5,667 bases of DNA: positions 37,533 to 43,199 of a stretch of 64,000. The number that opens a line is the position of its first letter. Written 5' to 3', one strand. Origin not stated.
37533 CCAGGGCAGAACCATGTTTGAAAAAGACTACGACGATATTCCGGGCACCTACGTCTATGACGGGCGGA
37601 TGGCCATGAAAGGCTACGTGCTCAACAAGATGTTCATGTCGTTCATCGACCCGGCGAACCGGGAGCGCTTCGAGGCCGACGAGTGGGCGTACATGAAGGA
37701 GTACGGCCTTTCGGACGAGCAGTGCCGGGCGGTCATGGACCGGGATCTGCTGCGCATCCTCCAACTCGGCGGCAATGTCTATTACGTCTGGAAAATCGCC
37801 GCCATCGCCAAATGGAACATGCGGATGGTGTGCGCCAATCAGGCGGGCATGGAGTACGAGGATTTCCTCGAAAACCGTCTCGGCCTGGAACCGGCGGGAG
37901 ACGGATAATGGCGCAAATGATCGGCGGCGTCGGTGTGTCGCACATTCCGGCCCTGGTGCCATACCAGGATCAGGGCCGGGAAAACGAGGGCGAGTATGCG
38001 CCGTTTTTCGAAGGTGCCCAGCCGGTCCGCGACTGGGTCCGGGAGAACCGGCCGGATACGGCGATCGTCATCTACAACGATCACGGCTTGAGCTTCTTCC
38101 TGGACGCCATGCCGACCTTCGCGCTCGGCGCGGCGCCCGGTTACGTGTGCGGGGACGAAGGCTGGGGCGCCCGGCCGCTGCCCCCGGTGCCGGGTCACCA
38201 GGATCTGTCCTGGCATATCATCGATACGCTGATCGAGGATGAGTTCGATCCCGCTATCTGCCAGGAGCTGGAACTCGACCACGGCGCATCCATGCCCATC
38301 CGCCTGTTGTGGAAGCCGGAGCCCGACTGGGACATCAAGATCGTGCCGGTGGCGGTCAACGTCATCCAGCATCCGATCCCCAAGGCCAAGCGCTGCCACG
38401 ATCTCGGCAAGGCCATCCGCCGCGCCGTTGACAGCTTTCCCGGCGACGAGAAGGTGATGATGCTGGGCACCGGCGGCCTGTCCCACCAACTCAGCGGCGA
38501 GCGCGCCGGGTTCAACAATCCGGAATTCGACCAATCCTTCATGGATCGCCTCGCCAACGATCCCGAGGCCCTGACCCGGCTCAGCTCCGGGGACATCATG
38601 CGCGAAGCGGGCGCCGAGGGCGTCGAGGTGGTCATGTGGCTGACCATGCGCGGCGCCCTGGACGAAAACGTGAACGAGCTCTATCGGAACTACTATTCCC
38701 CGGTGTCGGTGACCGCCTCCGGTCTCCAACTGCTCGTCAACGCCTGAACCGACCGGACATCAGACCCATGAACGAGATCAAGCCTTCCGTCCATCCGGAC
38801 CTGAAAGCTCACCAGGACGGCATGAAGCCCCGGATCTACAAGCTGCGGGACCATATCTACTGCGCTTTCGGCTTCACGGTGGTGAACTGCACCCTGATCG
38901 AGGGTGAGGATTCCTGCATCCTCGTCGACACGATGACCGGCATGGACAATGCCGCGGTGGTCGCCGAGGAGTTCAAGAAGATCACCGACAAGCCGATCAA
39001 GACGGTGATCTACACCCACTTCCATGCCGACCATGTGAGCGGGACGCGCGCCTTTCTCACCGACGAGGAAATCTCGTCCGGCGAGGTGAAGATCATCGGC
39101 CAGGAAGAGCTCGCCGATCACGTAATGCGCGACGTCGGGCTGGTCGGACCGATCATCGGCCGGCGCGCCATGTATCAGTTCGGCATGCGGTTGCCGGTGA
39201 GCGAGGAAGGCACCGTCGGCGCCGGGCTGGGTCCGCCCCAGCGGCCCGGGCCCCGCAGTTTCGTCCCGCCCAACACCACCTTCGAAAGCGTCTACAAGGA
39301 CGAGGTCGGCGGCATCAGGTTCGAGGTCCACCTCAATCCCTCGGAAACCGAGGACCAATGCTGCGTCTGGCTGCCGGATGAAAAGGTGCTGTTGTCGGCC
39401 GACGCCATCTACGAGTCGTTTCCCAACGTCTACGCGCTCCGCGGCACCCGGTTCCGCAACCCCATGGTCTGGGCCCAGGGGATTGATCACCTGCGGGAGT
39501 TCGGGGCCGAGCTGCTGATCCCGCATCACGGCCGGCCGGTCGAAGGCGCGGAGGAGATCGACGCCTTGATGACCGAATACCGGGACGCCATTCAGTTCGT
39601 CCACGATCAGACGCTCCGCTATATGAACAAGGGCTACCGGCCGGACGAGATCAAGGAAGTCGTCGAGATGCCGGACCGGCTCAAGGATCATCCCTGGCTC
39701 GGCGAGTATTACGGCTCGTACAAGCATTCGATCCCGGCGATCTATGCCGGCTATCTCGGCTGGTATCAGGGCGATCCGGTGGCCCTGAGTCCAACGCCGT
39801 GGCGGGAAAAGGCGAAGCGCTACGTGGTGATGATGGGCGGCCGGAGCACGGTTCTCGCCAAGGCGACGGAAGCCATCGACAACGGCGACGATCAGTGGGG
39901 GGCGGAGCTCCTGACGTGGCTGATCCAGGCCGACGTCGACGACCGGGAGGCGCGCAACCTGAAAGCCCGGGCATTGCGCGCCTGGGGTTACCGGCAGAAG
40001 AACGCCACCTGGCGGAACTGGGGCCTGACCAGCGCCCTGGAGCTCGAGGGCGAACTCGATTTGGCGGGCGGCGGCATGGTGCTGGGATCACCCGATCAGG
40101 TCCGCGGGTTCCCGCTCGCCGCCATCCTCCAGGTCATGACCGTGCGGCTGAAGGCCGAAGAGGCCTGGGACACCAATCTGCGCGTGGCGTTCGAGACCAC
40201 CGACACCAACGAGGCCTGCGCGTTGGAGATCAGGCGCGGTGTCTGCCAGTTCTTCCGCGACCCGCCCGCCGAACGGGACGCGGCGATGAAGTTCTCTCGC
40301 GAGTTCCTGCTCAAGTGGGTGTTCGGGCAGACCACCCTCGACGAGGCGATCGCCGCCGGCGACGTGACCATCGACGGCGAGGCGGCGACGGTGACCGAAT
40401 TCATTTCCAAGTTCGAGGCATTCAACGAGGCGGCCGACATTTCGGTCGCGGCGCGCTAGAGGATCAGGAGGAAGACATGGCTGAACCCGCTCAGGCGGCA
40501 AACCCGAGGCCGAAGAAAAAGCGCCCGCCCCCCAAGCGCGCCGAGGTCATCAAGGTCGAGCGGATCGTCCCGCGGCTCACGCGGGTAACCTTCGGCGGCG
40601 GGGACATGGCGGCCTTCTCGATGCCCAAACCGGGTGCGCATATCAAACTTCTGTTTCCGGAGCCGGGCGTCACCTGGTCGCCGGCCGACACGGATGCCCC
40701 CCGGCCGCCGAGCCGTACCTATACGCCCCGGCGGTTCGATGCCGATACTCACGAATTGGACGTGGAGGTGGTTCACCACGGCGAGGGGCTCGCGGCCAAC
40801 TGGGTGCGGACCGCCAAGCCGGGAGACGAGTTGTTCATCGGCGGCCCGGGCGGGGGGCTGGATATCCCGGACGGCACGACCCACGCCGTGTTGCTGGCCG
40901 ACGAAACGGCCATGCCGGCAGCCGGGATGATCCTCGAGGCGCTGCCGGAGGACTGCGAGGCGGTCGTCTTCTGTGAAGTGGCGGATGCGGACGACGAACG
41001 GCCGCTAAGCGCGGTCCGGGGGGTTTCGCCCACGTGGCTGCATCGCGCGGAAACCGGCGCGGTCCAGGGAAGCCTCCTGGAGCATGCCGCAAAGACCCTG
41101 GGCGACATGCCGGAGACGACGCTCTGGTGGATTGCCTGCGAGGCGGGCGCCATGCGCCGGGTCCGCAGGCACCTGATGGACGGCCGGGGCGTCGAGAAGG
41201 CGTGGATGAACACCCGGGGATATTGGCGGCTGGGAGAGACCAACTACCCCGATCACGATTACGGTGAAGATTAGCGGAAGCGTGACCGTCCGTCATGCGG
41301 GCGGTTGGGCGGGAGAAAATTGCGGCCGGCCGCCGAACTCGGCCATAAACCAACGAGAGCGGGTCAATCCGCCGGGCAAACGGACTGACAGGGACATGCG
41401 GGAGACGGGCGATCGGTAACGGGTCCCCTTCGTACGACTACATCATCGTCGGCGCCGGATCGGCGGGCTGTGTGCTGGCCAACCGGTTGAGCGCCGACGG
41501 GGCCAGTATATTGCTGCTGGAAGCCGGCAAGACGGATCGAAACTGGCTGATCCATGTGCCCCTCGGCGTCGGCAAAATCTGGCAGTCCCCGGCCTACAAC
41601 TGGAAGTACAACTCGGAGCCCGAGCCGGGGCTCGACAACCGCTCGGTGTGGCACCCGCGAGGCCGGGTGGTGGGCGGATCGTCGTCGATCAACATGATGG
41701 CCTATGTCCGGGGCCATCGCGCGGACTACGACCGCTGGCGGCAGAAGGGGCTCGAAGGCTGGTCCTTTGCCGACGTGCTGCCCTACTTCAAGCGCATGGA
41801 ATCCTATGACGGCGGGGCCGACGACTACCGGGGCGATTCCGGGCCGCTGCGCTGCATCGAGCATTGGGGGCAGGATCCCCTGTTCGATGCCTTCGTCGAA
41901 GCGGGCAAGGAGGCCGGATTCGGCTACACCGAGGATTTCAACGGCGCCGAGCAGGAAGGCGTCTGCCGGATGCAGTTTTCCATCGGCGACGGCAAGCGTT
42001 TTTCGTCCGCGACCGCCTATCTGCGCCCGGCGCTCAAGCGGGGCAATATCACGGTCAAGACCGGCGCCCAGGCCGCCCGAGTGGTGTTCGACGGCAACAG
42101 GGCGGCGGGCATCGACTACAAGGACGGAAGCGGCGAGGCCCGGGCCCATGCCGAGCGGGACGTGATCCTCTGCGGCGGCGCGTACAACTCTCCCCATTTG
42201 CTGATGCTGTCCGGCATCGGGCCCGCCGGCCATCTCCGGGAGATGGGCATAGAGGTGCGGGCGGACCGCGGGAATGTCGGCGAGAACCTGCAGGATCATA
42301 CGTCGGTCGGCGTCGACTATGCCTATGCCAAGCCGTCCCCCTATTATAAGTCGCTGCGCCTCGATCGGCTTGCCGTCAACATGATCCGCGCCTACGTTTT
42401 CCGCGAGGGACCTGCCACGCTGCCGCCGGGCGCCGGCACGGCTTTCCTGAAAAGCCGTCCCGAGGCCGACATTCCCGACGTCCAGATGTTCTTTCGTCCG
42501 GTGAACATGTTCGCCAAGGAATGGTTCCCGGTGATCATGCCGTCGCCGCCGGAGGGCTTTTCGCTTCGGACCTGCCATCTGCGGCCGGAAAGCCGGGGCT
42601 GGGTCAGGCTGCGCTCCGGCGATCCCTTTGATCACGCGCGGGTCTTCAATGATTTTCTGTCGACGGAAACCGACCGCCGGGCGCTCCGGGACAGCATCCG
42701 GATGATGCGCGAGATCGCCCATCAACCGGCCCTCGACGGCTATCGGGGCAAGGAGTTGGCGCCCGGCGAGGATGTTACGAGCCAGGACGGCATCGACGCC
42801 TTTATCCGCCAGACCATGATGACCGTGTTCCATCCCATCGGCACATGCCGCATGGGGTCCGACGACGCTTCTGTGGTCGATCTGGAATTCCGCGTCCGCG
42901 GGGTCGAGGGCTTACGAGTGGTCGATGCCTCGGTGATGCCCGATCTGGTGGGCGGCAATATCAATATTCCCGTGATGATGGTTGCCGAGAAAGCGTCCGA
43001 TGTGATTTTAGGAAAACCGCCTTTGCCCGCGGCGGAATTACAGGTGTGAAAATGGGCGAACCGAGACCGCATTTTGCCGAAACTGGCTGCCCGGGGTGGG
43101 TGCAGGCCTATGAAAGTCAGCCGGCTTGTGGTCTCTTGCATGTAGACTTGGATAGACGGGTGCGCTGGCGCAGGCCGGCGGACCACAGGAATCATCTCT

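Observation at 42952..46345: Second DctPQM TRAP cassette bracketed by diverged direct repeats of the GMC oxidoreductase 3' end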

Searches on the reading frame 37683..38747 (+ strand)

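Call 9: search_protein_families(library=pfam, proteins=[window:37683-38747:+])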
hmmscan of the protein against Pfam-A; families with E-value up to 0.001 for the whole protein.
window:37683-38747:+ (354 aa): 1 family
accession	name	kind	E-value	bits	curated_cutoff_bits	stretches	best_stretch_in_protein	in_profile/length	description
PF02900.23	LigB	-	2.2e-61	207.7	26.3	1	84-343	4-264/269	Catalytic LigB subunit of aromatic ring-opening dioxygenase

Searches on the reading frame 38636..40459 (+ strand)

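Call 8: search_protein_families(library=pfam, proteins=[window:38636-40459:+])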
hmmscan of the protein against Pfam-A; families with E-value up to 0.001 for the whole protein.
window:38636-40459:+ (607 aa): 5 families
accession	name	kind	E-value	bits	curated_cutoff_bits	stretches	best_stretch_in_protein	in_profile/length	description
PF14863.12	Alkyl_sulf_dimr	-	2.7e-44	151.4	26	1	336-471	2-137/139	Alkyl sulfatase dimerisation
PF00753.33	Lactamase_B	-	2.7e-22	80.1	22.7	1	80-296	3-194/196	Metallo-beta-lactamase superfamily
PF14864.11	Alkyl_sulf_C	-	1.1e-21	77.8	27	1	484-598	3-118/125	Alkyl sulfatase C-terminal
PF12706.13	Lactamase_B_2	-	3.2e-05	24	27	1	95-166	3-73/200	Beta-lactamase superfamily domain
PF02036.22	SCP2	-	0.00025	21.8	21.3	0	516-590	23-97/101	SCP-2 sterol transfer family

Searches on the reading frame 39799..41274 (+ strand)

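Call 8: search_protein_families(library=pfam, proteins=[window:39799-41274:+])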
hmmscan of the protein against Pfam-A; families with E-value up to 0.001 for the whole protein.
window:39799-41274:+ (491 aa): 2 families
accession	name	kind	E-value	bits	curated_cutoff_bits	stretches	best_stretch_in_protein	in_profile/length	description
PF04954.18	SIP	-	1.6e-31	109.7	26.3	1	361-479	2-119/119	Siderophore-interacting protein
PF08021.17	FAD_binding_9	-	8.3e-27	94.2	23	1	249-352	1-118/120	Siderophore-interacting FAD-binding domain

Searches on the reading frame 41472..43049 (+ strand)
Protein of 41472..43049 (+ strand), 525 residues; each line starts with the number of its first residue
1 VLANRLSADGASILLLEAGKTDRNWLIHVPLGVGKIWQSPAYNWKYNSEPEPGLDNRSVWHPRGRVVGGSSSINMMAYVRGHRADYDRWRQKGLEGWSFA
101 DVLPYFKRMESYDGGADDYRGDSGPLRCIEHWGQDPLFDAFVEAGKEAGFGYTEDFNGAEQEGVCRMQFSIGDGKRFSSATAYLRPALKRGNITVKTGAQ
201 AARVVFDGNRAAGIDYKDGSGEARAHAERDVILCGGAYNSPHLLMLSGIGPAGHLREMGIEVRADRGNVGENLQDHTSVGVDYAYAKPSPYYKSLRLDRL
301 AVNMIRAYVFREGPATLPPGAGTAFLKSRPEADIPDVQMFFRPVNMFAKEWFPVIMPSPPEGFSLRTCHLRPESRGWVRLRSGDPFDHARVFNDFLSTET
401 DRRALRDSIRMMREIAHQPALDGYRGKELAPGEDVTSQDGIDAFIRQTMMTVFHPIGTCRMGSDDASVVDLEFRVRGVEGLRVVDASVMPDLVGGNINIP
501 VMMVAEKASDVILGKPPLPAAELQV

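Call 8: search_protein_families(library=pfam, proteins=[window:41472-43049:+])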
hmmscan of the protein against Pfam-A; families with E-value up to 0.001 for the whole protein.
window:41472-43049:+ (525 aa): 2 families
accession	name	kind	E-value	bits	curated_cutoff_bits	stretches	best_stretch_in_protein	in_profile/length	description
PF00732.25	GMC_oxred_N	-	1.3e-53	182.5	23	1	55-277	15-217/218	GMC oxidoreductase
PF05199.19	GMC_oxred_C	-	8e-38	130.6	24.6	1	372-505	1-139/139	GMC oxidoreductase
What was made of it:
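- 41412..43049 (+): Intact GMC oxidoreductase gene (GMC1). Gene callers start it at GTG 41472 (525 aa). The FAD-binding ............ motif at 41433 is in frame upstream of that start, and the likely true start is ATC 41412. Pfam GMC_oxred_N and GMC_oxred_C (call 8).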

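Call 18: find_homologous_proteins(query=window:41472-43049:+, max_evalue=1e-30)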
Query window:41472-43049:+ (525 aa): 7999 proteins with E <= 1e-30 among 8000 candidates; the best 120 are listed.
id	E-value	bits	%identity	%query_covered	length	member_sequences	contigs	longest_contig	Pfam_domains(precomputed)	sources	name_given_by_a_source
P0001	0.0e+0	1166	94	100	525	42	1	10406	PF05199.20,PF00732.26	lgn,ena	-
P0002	1.1e-229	782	64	100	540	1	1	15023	PF00890.31,PF05199.20,PF00732.26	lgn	-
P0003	1.3e-227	775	63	100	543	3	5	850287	PF00890.31,PF05199.20,PF00732.26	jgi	-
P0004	2.9e-219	747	62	100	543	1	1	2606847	PF05199.20,PF00732.26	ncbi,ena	-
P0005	1.0e-217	742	64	95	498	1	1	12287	PF05199.20,PF00732.26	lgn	-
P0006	1.4e-217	742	62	100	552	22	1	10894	PF05199.20,PF00732.26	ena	-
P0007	1.0e-216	739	62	100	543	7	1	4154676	PF05199.20,PF00732.26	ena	-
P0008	3.0e-215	734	62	99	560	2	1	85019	PF05199.20,PF00732.26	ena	-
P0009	5.1e-214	730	59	100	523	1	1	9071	PF05199.20,PF00732.26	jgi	jgi:choline dehydrogenase-like flavoprotein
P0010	1.8e-213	728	61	100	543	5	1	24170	PF01266.31,PF00890.31,PF05199.20,PF00732.26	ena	-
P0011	1.1e-212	726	59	98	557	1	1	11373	PF05199.20,PF00732.26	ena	-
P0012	4.8e-211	720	59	100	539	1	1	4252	PF13450.13,PF05199.20,PF00732.26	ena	-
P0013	3.3e-210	717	59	100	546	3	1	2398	PF13450.13,PF05199.20,PF00732.26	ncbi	-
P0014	6.6e-210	716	60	100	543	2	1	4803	PF01266.31,PF07992.21,PF05199.20,PF00732.26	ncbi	-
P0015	1.4e-209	715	59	99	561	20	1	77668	PF01266.31,PF00890.31,PF05199.20,PF00732.26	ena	-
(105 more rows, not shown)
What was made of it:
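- In the protein search nothing lies between 94% and 64% identity to GMC1 (call 18).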

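Call 38: find_encoding_contigs(protein=P0003, flank=8000, max_places=2)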
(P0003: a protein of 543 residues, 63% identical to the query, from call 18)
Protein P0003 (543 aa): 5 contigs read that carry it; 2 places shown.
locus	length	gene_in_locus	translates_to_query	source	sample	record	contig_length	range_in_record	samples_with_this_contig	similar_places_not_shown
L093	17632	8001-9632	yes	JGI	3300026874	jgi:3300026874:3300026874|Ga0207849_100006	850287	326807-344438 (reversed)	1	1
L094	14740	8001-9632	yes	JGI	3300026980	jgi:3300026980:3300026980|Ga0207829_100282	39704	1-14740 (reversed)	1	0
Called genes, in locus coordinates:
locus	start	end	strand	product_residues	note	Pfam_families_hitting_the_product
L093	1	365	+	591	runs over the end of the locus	PF13522:GATase_6, PF13537:GATase_7, PF00733:Asn_synthase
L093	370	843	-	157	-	PF22381:Staph_reg_Sar_Rot, PF01047:MarR, PF12802:MarR_2, PF13463:HTH_27 (weak)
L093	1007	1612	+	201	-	PF00903:Glyoxalase, PF12681:Glyoxalase_2 (weak), PF13669:Glyoxalase_4 (weak), PF22677:Ble-like_N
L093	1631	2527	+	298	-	PF00515:TPR_1 (faint), PF07719:TPR_2 (faint), PF13424:TPR_12 (faint), PF13432:TPR_16 (faint), PF13428:TPR_14 (faint)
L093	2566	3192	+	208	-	PF03795:YCII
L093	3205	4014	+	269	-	PF12146:Hydrolase_4, PF00561:Abhydrolase_1, PF00975:Thioesterase, PF12697:Abhydrolase_6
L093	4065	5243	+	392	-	PF01494:FAD_binding_3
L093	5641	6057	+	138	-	PF13664:DUF4149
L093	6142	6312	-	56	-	-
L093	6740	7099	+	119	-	PF07746:LigA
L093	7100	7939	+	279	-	PF02900:LigB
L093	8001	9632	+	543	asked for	PF00732:GMC_oxred_N, PF00890:FAD_binding_2 (faint), PF05199:GMC_oxred_C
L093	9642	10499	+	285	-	PF01073:3Beta_HSD, PF05368:NmrA, PF13460:NAD_binding_10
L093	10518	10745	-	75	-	-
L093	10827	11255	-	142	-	PF13279:4HBT_2, PF03061:4HBT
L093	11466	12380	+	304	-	PF00892:EamA, PF06027:SLC35F, PF16913:PUNUT (weak), PF00892:EamA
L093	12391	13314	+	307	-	PF00892:EamA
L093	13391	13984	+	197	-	-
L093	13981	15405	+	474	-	PF00089:Trypsin, PF13365:Trypsin_2, PF00595:PDZ (weak), PF13180:PDZ_2, PF17820:PDZ_6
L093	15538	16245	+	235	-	PF00528:BPD_transp_1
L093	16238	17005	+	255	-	PF02463:SMC_N (faint), PF00005:ABC_tran, PF13604:AAA_30 (faint), PF13304:AAA_21 (weak)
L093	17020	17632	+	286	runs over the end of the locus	PF12849:PBP_like_2, PF13531:SBP_bac_11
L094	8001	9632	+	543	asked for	PF00732:GMC_oxred_N, PF00890:FAD_binding_2 (faint), PF05199:GMC_oxred_C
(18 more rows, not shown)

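Call 39: find_encoding_contigs(protein=P0002, flank=8000, max_places=2)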
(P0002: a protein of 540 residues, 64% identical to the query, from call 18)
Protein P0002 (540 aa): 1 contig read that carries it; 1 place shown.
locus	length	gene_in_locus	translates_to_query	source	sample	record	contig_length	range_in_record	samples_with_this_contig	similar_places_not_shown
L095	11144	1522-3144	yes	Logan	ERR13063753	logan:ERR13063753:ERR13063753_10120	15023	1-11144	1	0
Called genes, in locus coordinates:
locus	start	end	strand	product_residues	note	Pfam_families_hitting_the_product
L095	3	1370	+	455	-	?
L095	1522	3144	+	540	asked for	PF00732:GMC_oxred_N, PF00890:FAD_binding_2 (faint), PF05199:GMC_oxred_C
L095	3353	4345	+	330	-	PF00296:Bac_luciferase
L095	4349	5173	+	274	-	PF00561:Abhydrolase_1, PF12146:Hydrolase_4 (weak), PF12697:Abhydrolase_6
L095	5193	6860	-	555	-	PF02776:TPP_enzyme_N, PF00205:TPP_enzyme_M, PF02775:TPP_enzyme_C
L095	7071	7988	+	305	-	PF00892:EamA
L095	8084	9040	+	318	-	PF00389:2-Hacid_dh, PF02826:2-Hacid_dh_C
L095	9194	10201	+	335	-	PF03480:DctP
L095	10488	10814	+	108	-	-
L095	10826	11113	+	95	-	-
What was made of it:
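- Tried and rejected: The GMC relatives at 63-64% (L093, L095) are followed by other genes (calls 38, 39).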
